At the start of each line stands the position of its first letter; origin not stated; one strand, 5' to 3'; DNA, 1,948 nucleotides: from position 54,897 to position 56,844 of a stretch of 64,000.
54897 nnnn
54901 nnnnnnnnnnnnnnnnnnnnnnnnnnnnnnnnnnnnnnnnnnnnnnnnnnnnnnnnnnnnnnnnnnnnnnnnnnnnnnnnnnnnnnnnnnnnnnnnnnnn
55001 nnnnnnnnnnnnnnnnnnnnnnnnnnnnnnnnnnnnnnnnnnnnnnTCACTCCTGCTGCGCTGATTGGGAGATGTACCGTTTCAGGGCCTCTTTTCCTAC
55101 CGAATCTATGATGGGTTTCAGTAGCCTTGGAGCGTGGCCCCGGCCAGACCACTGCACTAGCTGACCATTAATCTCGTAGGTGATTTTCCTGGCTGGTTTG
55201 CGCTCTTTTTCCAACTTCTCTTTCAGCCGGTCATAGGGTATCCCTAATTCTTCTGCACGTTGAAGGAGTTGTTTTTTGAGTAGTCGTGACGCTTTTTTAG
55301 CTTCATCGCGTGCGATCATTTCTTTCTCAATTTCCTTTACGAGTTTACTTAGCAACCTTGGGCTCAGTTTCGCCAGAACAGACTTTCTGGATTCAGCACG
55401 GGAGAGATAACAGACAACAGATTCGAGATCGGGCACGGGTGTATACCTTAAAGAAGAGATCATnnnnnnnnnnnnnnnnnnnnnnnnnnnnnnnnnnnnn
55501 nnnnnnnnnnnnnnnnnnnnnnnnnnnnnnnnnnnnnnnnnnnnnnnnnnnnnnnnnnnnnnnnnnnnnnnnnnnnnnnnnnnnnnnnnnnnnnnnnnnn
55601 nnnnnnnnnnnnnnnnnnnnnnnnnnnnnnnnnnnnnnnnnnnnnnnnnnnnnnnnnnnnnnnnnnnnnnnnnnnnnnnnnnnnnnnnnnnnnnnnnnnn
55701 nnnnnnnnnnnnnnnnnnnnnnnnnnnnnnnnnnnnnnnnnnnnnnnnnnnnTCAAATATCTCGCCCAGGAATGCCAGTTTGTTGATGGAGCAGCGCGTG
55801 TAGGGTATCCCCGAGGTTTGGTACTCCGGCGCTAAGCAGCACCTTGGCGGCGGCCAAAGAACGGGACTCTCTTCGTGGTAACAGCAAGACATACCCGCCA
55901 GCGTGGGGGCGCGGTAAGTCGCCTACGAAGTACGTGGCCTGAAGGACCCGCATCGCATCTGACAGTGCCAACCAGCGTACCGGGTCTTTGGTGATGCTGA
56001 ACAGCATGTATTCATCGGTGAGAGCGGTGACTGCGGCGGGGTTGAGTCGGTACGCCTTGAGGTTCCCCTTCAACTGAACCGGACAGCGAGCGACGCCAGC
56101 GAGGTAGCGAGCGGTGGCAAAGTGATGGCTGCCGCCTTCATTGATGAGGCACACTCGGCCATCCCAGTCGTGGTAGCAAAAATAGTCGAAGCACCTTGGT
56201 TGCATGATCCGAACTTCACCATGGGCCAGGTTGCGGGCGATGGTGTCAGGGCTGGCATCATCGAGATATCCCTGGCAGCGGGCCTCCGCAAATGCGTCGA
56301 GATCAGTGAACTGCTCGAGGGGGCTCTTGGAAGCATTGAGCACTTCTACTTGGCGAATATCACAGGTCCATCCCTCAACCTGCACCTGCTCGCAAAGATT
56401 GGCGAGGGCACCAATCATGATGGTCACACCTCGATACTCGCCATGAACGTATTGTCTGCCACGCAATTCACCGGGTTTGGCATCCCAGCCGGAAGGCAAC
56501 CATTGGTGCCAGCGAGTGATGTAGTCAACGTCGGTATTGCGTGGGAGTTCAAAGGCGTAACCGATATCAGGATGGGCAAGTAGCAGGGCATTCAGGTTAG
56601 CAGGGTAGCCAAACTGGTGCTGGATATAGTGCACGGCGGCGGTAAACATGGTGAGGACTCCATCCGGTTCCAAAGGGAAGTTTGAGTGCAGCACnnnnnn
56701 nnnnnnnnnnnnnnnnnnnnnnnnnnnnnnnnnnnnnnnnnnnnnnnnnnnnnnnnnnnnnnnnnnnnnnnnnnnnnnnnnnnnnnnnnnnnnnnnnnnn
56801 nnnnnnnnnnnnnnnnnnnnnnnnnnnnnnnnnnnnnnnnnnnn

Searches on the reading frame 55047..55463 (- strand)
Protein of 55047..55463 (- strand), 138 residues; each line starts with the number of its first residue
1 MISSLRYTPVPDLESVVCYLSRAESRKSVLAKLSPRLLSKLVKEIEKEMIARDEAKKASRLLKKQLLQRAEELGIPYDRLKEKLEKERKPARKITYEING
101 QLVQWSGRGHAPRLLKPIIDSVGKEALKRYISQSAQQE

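Call 3: search_protein_families(library=pfam, proteins=[window:55047-55463:-], max_evalue=0.1)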
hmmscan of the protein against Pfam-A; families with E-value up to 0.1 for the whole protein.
window:55047-55463:- (138 aa): 3 families
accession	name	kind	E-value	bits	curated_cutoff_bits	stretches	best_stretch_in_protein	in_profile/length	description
PF18371.6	FAD_SOX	-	0.0045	17.7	26.5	1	11-92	8-89/104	Flavin adenine dinucleotide (FAD)-dependent sulfhydryl oxidase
PF12464.13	Mac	-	0.009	16.7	22.1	1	74-123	5-53/53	Maltose acetyltransferase hexapeptide capping motif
PF00816.26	Histone_HNS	-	0.017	15.3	25.6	1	103-124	11-31/38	H-NS histone C-terminal domain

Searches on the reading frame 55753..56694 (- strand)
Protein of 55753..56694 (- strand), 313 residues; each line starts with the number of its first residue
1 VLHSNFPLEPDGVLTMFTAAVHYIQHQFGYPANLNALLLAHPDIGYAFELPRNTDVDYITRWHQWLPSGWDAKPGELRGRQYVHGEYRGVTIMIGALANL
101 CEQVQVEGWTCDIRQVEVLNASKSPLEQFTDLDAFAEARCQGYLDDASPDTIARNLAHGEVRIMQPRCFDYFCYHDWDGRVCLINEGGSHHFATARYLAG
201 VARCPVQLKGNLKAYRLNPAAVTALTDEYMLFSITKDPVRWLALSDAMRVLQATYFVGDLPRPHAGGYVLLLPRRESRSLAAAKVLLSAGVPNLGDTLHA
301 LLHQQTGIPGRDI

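Call 3: search_protein_families(library=pfam, proteins=[window:55753-56694:-], max_evalue=0.1)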
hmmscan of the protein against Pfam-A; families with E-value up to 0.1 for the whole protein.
window:55753-56694:- (313 aa): 1 family
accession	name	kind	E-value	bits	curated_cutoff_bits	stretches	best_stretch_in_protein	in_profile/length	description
PF20390.3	DUF6685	-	3.9e-50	171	24.6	1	107-306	2-202/207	Family of unknown function (DUF6685)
